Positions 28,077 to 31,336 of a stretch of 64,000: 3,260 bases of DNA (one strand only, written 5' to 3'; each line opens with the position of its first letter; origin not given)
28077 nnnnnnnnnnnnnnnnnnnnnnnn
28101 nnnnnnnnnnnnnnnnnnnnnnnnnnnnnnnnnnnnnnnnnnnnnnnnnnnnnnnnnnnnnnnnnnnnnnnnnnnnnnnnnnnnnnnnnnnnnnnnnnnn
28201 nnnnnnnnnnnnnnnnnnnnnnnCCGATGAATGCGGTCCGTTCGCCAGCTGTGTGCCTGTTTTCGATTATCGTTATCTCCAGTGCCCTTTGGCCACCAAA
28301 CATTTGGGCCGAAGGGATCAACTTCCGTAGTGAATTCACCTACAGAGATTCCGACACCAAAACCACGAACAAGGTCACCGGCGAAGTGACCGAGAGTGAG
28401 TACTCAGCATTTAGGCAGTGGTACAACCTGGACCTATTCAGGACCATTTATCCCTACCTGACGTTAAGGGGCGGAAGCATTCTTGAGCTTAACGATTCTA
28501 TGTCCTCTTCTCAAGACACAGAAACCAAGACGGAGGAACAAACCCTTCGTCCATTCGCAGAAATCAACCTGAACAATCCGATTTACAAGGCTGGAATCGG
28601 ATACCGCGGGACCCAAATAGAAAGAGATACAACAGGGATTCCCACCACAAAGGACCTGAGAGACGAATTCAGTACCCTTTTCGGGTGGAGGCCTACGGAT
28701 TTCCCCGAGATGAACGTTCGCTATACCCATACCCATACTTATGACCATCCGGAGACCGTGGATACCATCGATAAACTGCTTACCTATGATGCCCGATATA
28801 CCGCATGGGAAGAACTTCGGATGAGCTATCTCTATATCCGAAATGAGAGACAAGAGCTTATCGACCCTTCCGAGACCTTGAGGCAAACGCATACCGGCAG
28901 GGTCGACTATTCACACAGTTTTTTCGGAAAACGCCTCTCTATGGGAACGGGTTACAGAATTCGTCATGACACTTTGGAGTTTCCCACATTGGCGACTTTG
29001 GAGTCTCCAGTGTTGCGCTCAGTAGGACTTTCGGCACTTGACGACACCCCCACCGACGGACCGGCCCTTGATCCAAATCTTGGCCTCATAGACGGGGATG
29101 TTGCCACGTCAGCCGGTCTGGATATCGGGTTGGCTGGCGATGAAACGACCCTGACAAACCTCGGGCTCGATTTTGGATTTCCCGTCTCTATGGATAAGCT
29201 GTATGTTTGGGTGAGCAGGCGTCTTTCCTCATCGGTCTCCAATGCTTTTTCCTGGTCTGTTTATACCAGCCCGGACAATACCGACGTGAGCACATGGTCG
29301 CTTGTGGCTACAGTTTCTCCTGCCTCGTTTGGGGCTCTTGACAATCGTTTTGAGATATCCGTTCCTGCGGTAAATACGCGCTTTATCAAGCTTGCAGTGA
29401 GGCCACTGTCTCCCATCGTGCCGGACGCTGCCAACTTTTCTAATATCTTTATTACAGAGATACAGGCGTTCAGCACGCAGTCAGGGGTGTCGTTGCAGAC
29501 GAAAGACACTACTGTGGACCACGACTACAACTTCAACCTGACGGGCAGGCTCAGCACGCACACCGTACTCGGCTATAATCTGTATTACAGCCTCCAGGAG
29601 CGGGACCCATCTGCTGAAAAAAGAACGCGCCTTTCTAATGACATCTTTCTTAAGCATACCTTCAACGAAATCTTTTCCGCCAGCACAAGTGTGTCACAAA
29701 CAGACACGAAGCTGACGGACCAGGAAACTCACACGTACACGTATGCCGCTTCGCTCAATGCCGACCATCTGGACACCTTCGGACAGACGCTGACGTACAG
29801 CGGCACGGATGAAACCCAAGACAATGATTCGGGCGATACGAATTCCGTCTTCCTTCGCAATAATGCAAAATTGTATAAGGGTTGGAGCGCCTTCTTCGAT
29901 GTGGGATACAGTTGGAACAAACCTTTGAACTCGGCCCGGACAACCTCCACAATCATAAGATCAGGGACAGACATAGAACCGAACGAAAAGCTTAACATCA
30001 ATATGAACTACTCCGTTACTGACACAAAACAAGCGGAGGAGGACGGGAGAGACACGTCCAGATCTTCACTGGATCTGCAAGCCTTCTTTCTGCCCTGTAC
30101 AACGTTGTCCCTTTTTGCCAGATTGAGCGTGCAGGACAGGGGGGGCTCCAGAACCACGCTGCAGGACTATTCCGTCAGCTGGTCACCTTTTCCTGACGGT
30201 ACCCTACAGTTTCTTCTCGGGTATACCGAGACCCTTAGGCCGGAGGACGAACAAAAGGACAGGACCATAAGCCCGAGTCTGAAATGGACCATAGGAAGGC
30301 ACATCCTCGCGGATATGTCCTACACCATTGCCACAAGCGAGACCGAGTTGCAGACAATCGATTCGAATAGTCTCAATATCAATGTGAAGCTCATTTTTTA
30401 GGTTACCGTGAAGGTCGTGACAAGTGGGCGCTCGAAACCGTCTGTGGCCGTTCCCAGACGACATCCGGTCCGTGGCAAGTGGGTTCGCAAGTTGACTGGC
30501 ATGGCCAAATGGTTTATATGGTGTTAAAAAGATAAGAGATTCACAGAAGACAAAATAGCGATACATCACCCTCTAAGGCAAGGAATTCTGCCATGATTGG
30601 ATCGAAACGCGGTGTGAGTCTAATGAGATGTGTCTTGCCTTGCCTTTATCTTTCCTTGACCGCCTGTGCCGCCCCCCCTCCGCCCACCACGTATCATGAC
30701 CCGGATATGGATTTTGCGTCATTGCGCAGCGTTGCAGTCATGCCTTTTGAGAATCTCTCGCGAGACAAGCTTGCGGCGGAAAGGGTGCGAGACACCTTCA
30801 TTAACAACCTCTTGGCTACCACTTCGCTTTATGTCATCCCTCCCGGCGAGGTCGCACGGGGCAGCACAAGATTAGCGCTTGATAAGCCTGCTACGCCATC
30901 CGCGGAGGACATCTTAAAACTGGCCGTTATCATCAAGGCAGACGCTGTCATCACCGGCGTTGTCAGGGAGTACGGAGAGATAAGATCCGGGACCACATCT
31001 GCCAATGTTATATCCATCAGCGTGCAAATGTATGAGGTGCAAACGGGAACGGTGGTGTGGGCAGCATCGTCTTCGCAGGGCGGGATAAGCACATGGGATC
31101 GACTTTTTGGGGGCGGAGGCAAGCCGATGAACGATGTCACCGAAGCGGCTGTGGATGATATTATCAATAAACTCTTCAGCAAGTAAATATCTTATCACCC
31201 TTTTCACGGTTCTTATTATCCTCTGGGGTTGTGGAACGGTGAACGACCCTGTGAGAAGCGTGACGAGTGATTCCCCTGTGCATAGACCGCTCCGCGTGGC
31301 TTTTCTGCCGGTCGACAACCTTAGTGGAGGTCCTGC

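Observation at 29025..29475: Discoidin-like jelly-roll inserted in the middle of the putative barrel protein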

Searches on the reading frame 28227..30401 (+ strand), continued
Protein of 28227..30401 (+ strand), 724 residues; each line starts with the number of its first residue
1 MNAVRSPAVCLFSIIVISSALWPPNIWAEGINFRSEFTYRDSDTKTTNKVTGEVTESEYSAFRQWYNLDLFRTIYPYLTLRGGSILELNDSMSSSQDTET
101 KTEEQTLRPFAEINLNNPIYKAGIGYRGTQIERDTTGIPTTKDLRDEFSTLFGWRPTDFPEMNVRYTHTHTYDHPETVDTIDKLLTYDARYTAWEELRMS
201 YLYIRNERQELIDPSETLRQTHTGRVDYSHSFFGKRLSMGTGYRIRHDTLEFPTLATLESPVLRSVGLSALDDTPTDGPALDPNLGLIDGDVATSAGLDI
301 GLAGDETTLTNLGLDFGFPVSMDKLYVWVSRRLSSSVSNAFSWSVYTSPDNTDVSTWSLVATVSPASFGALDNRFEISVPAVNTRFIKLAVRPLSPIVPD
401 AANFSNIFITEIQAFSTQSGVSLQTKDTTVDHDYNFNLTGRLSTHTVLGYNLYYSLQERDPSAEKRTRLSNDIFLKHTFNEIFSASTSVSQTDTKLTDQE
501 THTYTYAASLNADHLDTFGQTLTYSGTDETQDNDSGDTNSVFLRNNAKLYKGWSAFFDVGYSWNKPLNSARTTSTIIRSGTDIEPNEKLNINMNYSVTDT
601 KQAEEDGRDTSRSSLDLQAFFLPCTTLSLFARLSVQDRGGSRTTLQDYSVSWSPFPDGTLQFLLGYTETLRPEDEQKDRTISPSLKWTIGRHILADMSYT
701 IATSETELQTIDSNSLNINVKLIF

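Call 47: find_homologous_proteins(query=A3, max_evalue=1e-20)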
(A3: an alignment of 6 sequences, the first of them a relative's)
Query A3 (6 sequences) (736 aa, profile of the alignment): 34 proteins with E <= 1e-20 among 8000 candidates.
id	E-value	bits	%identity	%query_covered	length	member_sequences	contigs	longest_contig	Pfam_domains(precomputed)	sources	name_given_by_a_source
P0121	0.0e+0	1135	39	100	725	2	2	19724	PF22633.4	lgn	-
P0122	0.0e+0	1075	100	100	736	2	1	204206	-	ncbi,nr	ncbi:MAG: hypothetical protein CXR31_12170 [Geobacter sp.]|nr:MAG: hypothetical protein CXR31_12170 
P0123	1.4e-265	902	68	100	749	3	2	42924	-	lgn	-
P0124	2.5e-264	897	65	100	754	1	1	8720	-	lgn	-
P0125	1.8e-246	838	36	94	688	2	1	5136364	-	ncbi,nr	ncbi:hypothetical protein [Geotalea uraniireducens]|nr:hypothetical protein [Geotalea uraniireducens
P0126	2.8e-239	815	37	98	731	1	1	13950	-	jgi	jgi:hypothetical protein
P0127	1.8e-237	809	36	100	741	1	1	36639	-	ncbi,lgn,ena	-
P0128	6.5e-235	800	52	100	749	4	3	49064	-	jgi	jgi:hypothetical protein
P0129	1.5e-229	782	58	100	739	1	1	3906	-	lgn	-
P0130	1.8e-228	779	51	100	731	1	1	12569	-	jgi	jgi:hypothetical protein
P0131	3.6e-223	761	35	94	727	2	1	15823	PF13505.13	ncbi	-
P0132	1.2e-222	760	34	98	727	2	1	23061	PF13505.13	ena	-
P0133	2.4e-222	759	44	100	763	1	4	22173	-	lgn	-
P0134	1.0e-220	753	34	100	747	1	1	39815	-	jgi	jgi:hypothetical protein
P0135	8.0e-220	750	34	98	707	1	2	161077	-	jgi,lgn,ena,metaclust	metaclust:\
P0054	6.5e-160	552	30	100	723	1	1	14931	PF22633.4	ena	-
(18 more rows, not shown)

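Call 67: search_protein_representatives(alignment_id=A1)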
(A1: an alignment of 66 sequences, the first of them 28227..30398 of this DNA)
Query: 66 sequences, 724 profile positions. Proteins with E-value up to 0.001 (for the whole library): 1372; up to 1e-10: 1156; up to 1e-30: 674. The best 150 are listed.
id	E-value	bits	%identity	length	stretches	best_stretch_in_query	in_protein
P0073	0.0e+00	1089.9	-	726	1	1-724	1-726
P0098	1.7e-298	1008.2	-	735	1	4-724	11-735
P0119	1.4e-271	919.2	-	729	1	5-723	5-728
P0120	2.6e-266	901.8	-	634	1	4-628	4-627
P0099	1.3e-264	896.2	-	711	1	19-724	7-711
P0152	6.5e-257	870.8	-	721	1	12-724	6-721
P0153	1.8e-253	859.3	-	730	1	3-724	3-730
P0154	5.4e-240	814.8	-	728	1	3-723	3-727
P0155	4.6e-236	801.8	-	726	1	3-722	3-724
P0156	5.2e-236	801.7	-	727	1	8-724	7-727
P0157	2.8e-235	799.2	-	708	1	15-724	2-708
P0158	1.1e-233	793.9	-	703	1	30-724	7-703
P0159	1.5e-229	780.3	-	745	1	7-724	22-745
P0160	8.9e-228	774.4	-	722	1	7-723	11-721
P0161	2.3e-227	773.1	-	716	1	11-724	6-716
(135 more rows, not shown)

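Call 73: list_cluster_members(proteins=[P0001])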
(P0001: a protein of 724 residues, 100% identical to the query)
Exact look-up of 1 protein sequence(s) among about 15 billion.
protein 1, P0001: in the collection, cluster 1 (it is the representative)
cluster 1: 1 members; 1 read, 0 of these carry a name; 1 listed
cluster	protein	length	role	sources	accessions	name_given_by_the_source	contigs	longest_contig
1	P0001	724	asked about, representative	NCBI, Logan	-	-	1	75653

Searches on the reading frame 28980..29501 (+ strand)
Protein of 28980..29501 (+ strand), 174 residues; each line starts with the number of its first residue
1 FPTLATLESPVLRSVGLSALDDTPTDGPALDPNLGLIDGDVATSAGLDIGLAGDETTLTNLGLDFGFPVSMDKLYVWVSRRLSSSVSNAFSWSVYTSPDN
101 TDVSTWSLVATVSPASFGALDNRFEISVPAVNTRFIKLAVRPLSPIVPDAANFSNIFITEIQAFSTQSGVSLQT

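Call 32: search_solved_structures(query=A2, max_evalue=10, show_alignments=3)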
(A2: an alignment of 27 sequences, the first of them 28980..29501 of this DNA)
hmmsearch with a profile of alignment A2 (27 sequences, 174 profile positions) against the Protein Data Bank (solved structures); distinct sequences matched with E-value up to 10: 0.

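Call 37: predict_structure(alignment_id=A2)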
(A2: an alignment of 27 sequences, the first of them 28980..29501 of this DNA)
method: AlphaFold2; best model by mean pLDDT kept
length: 174 residues; sequences in the alignment: 27
mean_pLDDT: 90.9   pTM: 0.85
mean pLDDT of the five models: 90.9, 90.8, 89.5, 89.0, 87.4
residues with pLDDT >= 90: 133; 70-90: 28; 50-70: 10; < 50: 3
segments of 3 or more residues with pLDDT < 50: 172-174
pLDDT, mean of each block of 10 residues (from residue 1): 69 93 84 93 92 91 96 97 97 96 94 94 96 97 96 97 82 44
secondary structure, 60 per line:
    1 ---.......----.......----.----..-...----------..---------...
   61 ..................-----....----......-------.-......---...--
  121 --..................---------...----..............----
elements in order: E4-10 E15-21 E58-78 H84-87 E92-97 E107-112 E116-118 E123-140 E157-170

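Call 40: fold_search(model_id=the predicted structure, library=pdb)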
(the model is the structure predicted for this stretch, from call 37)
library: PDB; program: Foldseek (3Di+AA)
matches with E <= 10: 1670; with E <= 0.001: 128
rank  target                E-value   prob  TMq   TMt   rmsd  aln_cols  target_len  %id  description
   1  3ggl                  4.8e-06  1.00  0.47  0.50   8.9       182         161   16  X-Ray Structure of the C-terminal domain (277-440) of Putative chitobiase from Bacteroides thetaiotaomicron. Northeast S (released 2009-03-31)
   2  6or4_A                7.3e-06  1.00  0.47  0.20   8.6       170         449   14  Crystal structure of SpGH29 (released 2019-07-10)
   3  4zy9_A                7.7e-06  1.00  0.55  0.69   6.1       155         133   10  X-ray crystal structure of selenomethionine-labelled V110M mutant of chitosan-binding module 1 derived from chitosanas (released 2016-04-13)
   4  4zxe_A                9.5e-06  1.00  0.53  0.68   6.2       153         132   11  X-ray crystal structure of chitosan-binding module 1 derived from chitosanase/glucanase from Paenibacillus sp. IK-5. (released 2016-04-13)
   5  4zxe_C                1.1e-05  1.00  0.54  0.67   6.2       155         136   11  X-ray crystal structure of chitosan-binding module 1 derived from chitosanase/glucanase from Paenibacillus sp. IK-5. (released 2016-04-13)
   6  6q2f                  1.6e-05  1.00  0.43  0.09  13.3       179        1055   18  Structure of Rhamnosidase from Novosphingobium sp. PP1Y (released 2019-11-27)
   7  7jnf                  1.7e-05  1.00  0.51  0.24  10.0       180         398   14  The structure of CBM32-1 and CBM32-2 domains from Clostridium perfringens ZmpB in complex with GalNAc (released 2021-02-03)
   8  7jnd                  1.7e-05  1.00  0.52  0.25   9.6       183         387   14  The structure of CBM32-1 and CBM32-2 domains from Clostridium perfringens ZmpB (released 2021-02-03)
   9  7blg                  1.9e-05  1.00  0.57  0.67   6.0       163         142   10  Structure of CBM BT3015C from Bacteroides thetaiotaomicron in complex with galactose (released 2022-03-02)
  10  8tar_L                1.9e-05  1.00  0.52  0.50   7.2       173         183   13  APC/C-CDH1-UBE2C-Ubiquitin-CyclinB-NTD (released 2023-09-27)
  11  6org_B                2.0e-05  1.00  0.48  0.20   8.5       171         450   13  Crystal structure of SpGH29 (released 2019-07-10)
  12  6q63_A                2.5e-05  1.00  0.40  0.12  15.2       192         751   14  BT0459 (released 2019-05-08)
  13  5xnr                  2.6e-05  1.00  0.56  0.28   6.6       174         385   14  Truncated AlyQ with CBM32 and alginate lyase domains (released 2018-06-13)
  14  4zz5_A                2.6e-05  1.00  0.50  0.64   9.1       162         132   15  X-ray crystal structure of chitosan-binding module 2 derived from chitosanase/glucanase from Paenibacillus sp. IK-5 (released 2016-04-13)
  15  6org_A                3.2e-05  1.00  0.47  0.20   8.7       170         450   14  Crystal structure of SpGH29 (released 2019-07-10)
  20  2v72                  4.7e-05  1.00  0.55  0.68   5.8       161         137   12  The structure of the family 32 CBM from C. perfringens NanJ in complex with galactose (released 2007-08-21)
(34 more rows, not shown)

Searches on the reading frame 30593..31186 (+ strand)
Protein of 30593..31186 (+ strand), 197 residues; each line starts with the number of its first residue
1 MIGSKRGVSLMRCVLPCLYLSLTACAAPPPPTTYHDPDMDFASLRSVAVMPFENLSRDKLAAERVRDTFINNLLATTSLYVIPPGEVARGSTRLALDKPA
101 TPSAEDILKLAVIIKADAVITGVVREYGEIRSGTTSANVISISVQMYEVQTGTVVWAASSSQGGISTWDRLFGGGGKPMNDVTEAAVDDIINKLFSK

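Call 3: search_protein_families(library=pfam, proteins=[window:30593-31186:+], max_evalue=1)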
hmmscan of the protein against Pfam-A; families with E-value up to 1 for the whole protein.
window:30593-31186:+ (197 aa): 3 families
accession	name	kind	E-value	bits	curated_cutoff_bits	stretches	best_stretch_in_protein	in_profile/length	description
PF05643.16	GNA1162-like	-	9.1e-08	32.3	25.9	1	45-193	12-155/185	Putative lipoprotein GNA1162-like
PF13036.11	LpoB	-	3.8e-05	24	22.3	1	46-158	31-143/147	Peptidoglycan-synthase activator LpoB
PF13590.11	DUF4136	-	0.072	14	32.8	0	127-162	91-126/152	Domain of unknown function (DUF4136)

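Call 4: search_protein_families(library=ncbifam, proteins=[window:30593-31186:+], max_evalue=1)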
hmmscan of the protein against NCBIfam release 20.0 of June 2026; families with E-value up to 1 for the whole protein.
window:30593-31186:+ (197 aa): 1 family
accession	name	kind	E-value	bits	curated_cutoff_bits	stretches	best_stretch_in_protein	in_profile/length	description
TIGR02722.1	lp_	equivalog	0.017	15.1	110.55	1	60-157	85-182/189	penicillin-binding protein activator LpoB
